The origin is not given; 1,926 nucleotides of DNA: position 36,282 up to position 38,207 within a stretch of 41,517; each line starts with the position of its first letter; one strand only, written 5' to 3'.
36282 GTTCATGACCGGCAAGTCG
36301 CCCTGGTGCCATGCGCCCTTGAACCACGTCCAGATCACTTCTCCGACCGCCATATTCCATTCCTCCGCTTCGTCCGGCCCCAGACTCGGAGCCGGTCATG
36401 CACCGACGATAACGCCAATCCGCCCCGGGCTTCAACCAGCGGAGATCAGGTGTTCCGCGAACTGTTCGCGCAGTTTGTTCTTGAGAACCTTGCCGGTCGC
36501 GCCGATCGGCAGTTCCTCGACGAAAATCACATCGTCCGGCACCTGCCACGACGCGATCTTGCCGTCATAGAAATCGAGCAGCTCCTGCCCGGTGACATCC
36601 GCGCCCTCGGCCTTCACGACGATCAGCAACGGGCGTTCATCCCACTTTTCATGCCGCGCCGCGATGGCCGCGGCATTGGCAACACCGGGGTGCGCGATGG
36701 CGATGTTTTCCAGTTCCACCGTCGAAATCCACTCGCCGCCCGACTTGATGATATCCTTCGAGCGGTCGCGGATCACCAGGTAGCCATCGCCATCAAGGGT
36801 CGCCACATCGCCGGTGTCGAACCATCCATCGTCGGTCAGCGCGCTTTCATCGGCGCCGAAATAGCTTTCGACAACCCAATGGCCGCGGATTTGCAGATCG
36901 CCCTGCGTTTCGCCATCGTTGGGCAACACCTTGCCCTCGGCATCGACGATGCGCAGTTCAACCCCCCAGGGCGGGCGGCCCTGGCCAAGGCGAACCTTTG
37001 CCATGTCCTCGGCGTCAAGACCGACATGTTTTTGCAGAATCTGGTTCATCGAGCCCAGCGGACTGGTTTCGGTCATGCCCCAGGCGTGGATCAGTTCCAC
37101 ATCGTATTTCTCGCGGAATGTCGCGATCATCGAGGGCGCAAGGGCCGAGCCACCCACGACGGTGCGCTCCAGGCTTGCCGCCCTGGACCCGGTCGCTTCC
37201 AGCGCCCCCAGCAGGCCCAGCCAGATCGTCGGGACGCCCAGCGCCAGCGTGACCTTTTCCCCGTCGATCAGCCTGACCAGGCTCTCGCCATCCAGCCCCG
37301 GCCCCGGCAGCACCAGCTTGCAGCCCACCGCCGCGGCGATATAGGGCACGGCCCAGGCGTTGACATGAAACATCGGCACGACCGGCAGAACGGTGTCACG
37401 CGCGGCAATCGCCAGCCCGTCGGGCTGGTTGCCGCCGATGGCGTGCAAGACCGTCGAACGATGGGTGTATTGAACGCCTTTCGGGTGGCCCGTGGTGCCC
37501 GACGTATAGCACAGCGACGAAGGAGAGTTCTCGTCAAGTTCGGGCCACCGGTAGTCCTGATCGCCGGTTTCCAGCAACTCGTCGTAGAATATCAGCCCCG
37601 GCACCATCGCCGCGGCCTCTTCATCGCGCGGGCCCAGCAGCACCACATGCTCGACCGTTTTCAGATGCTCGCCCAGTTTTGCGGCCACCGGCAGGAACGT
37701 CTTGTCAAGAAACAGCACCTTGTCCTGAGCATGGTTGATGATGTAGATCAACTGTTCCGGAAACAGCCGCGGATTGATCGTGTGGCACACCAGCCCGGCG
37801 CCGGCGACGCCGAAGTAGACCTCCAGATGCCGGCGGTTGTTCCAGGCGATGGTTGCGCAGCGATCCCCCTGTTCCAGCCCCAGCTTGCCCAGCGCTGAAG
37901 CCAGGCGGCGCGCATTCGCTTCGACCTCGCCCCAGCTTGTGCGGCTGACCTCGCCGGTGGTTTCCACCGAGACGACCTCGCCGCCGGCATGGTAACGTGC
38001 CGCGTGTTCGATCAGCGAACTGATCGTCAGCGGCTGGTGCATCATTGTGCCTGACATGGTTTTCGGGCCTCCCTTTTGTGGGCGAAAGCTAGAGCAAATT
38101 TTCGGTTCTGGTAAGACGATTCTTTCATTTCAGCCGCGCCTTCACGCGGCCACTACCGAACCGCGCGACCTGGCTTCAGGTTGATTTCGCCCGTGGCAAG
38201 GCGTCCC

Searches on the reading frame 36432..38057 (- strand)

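Call 48: search_protein_families(library=pfam, proteins=[window:36432-38057:-], max_evalue=0.00001)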
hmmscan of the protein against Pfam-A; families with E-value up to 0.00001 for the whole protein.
window:36432-38057:- (541 aa): 2 families
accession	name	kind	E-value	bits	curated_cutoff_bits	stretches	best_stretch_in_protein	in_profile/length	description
PF00501.34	AMP-binding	-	2.5e-72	244.2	29.9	1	19-400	4-384/384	AMP-binding enzyme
PF13193.12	AMP-binding_C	-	1.5e-14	55.1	24.5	1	448-523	1-76/76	AMP-binding enzyme C-terminal domain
